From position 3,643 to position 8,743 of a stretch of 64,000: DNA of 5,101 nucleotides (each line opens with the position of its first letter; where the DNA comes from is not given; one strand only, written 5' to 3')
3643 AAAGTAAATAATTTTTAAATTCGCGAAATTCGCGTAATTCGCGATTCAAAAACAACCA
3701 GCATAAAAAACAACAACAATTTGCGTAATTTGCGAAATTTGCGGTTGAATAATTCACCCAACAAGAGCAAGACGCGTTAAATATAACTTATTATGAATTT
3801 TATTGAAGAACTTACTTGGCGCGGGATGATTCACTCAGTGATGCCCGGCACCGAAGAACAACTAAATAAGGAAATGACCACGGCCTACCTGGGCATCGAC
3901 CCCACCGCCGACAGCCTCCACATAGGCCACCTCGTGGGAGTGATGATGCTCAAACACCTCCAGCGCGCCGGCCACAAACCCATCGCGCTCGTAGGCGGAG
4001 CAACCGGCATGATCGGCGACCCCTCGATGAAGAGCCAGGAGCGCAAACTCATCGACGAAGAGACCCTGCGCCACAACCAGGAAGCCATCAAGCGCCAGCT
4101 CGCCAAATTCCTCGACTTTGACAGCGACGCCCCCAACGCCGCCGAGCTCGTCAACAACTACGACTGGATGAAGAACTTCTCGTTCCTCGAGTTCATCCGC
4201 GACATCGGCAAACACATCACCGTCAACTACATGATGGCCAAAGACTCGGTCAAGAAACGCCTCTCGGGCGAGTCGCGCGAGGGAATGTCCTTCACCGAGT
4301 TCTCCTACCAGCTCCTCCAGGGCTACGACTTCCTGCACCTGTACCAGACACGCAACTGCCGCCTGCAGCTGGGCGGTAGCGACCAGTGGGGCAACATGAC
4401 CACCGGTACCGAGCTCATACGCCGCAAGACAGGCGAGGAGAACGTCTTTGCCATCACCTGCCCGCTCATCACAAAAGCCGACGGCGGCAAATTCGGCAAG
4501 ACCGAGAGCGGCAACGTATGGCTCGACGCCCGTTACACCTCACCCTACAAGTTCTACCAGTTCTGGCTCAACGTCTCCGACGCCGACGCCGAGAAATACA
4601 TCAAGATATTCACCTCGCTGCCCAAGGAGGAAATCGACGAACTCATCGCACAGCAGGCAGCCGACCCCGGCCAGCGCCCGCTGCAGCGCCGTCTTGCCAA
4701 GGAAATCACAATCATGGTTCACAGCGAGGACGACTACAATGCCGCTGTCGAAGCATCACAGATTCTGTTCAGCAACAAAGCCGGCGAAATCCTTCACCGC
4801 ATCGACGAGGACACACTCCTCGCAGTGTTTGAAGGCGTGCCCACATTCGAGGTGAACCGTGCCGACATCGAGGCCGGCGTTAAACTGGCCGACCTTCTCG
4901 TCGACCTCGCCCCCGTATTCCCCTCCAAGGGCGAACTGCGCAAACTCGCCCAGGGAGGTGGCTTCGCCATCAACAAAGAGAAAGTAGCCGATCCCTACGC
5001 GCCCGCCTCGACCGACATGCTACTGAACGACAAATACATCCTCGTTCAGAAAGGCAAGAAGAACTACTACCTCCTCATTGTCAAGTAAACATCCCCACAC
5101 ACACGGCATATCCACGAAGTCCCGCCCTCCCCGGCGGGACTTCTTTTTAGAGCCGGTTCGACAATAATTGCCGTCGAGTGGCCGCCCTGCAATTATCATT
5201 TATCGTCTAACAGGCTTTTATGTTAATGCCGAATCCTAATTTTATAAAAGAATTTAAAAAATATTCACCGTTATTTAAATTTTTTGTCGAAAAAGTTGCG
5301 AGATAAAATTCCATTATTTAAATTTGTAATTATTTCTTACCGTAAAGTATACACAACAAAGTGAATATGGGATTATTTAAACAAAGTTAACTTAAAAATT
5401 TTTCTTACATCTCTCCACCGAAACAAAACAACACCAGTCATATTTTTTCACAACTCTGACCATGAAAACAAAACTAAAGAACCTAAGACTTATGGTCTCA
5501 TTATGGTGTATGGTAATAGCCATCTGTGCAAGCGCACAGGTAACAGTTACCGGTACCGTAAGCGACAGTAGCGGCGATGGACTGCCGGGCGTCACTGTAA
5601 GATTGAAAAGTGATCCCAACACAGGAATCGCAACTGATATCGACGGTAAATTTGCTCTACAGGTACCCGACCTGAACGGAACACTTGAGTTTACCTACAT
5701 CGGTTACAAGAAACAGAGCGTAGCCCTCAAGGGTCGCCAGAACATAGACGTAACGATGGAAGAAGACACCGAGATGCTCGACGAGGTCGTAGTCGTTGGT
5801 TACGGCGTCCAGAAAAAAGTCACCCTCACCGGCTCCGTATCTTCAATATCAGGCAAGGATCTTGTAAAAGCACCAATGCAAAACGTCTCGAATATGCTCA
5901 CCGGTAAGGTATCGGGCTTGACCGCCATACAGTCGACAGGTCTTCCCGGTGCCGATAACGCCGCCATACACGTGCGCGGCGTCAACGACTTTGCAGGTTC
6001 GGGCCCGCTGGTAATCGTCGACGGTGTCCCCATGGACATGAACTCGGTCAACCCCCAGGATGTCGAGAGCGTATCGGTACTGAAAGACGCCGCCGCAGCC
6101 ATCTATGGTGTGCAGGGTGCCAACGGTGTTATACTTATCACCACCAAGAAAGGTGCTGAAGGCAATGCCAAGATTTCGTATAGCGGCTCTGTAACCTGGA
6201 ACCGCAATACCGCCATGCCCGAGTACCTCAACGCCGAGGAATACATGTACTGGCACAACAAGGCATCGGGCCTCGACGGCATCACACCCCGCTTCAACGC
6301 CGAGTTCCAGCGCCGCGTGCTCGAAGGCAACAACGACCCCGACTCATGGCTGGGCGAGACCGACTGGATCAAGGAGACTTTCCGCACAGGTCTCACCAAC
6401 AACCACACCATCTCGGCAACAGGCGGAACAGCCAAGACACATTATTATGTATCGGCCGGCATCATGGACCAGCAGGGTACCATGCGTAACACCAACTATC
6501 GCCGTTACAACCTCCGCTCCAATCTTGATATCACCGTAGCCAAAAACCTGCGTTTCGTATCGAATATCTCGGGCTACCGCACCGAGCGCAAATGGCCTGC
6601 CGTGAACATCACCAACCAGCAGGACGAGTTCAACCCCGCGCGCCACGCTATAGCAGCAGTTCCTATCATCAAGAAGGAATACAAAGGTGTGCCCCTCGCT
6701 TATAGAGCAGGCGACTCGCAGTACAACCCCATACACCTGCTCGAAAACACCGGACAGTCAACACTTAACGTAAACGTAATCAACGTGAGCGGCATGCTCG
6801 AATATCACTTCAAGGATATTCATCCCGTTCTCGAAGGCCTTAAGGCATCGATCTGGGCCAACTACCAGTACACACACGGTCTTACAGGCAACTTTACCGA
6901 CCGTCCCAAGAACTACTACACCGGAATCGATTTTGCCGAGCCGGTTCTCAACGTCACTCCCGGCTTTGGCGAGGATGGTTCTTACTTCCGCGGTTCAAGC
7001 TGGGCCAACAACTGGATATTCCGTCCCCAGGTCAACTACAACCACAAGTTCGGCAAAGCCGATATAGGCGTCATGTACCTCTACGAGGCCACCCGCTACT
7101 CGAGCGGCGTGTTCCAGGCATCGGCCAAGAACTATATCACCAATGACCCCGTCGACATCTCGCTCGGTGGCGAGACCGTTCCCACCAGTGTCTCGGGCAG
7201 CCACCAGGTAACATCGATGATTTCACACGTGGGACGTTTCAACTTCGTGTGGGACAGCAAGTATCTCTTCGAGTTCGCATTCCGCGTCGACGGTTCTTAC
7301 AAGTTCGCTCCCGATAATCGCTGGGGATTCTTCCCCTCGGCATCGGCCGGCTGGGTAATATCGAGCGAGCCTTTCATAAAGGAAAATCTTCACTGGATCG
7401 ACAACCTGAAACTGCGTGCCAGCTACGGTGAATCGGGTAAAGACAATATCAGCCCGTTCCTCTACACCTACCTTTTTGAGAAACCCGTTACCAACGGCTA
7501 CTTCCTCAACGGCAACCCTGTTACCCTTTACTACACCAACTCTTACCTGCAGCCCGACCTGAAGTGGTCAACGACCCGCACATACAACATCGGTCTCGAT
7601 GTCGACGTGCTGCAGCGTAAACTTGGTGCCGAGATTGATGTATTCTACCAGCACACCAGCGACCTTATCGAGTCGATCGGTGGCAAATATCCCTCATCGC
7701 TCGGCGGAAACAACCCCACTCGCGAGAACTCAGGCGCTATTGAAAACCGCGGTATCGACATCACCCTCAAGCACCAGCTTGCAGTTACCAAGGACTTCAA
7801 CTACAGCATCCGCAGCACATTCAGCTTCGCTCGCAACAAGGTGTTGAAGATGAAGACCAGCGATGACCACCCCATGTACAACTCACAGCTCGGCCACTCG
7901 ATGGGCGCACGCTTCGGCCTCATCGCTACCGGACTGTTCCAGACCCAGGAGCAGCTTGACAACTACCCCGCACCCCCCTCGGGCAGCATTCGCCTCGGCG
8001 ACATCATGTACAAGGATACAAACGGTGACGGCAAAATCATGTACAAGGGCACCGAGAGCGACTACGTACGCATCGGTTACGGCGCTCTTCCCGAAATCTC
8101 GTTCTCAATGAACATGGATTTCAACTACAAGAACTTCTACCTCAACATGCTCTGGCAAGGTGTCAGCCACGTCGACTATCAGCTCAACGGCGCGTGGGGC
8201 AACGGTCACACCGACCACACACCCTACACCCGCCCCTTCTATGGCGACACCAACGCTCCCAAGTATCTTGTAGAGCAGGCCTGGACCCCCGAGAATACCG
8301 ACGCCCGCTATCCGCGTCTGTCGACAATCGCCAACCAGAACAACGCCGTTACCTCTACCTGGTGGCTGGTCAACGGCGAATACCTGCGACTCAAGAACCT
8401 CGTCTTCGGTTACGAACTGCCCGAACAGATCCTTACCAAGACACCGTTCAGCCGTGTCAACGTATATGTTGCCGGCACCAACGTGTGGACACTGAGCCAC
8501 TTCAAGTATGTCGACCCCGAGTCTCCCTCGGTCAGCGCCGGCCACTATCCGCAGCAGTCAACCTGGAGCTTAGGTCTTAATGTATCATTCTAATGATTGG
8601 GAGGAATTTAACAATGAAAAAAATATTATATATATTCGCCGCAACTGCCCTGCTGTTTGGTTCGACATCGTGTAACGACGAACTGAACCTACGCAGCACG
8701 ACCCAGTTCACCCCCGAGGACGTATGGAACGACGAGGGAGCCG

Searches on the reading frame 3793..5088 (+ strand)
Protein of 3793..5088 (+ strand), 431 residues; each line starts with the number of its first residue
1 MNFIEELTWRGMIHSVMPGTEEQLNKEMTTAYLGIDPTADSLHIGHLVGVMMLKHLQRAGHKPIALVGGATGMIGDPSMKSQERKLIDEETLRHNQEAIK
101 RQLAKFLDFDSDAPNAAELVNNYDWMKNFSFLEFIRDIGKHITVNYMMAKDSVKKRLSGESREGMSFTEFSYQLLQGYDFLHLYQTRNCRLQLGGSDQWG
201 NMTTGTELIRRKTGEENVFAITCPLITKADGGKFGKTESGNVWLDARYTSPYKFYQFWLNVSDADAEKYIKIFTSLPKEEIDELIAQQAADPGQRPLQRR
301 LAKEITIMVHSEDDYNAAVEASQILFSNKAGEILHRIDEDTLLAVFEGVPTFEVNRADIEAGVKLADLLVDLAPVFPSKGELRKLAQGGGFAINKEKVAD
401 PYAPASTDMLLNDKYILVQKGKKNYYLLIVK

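Call 18: search_protein_families(library=pfam, proteins=[window:3793-5088:+], max_evalue=0.001)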
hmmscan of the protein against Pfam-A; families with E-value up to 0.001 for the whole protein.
window:3793-5088:+ (431 aa): 2 families
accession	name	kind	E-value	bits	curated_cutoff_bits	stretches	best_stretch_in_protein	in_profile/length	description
PF00579.31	tRNA-synt_1b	-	2e-83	280.5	21.1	1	26-326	3-291/292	tRNA synthetases class I (W and Y)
PF22421.1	SYY_C-terminal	-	3.3e-13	49.8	27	1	344-428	4-83/83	Tyrosine--tRNA ligase SYY-like C-terminal domain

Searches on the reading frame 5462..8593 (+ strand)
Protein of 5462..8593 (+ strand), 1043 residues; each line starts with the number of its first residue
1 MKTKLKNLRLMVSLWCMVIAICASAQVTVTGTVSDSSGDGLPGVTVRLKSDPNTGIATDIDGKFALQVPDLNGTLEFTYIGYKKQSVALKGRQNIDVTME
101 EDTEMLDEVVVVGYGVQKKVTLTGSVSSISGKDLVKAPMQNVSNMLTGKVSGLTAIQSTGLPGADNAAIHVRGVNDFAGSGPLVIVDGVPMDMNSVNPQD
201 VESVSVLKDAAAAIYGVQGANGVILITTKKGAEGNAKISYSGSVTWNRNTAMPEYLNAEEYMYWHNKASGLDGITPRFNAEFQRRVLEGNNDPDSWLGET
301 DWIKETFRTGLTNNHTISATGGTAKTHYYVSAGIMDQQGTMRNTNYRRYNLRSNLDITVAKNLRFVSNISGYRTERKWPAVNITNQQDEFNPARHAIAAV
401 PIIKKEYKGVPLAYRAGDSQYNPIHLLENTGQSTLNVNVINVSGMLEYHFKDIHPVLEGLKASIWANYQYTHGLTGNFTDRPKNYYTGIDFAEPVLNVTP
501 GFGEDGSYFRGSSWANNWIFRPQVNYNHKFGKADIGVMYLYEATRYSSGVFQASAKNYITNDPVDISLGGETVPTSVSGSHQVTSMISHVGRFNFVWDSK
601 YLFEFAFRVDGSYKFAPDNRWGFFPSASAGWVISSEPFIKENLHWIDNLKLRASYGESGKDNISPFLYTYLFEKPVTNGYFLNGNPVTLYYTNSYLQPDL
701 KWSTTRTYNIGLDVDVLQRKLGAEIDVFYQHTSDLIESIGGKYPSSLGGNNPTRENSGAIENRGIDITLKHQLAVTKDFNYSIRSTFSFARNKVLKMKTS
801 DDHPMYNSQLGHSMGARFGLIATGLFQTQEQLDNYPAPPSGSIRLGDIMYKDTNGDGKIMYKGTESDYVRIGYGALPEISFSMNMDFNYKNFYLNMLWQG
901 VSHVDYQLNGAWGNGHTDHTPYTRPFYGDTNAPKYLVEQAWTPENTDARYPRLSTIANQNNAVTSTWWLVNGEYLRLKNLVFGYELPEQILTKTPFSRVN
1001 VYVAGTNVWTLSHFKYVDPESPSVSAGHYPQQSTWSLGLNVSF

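Call 18: search_protein_families(library=pfam, proteins=[window:5462-8593:+], max_evalue=0.001)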
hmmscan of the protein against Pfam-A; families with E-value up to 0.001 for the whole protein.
window:5462-8593:+ (1043 aa): 3 families
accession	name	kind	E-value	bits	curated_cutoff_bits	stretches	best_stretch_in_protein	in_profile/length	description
PF07715.20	Plug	-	1.2e-17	64.8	23.9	1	119-223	2-107/107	TonB-dependent Receptor Plug Domain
PF13715.12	CarbopepD_reg_2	-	5.9e-17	61.9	32.2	1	29-111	1-88/88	CarboxypepD_reg-like domain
PF13620.12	CarboxypepD_reg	-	9.7e-11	42.3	32.3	1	28-99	1-81/82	Carboxypeptidase regulatory-like domain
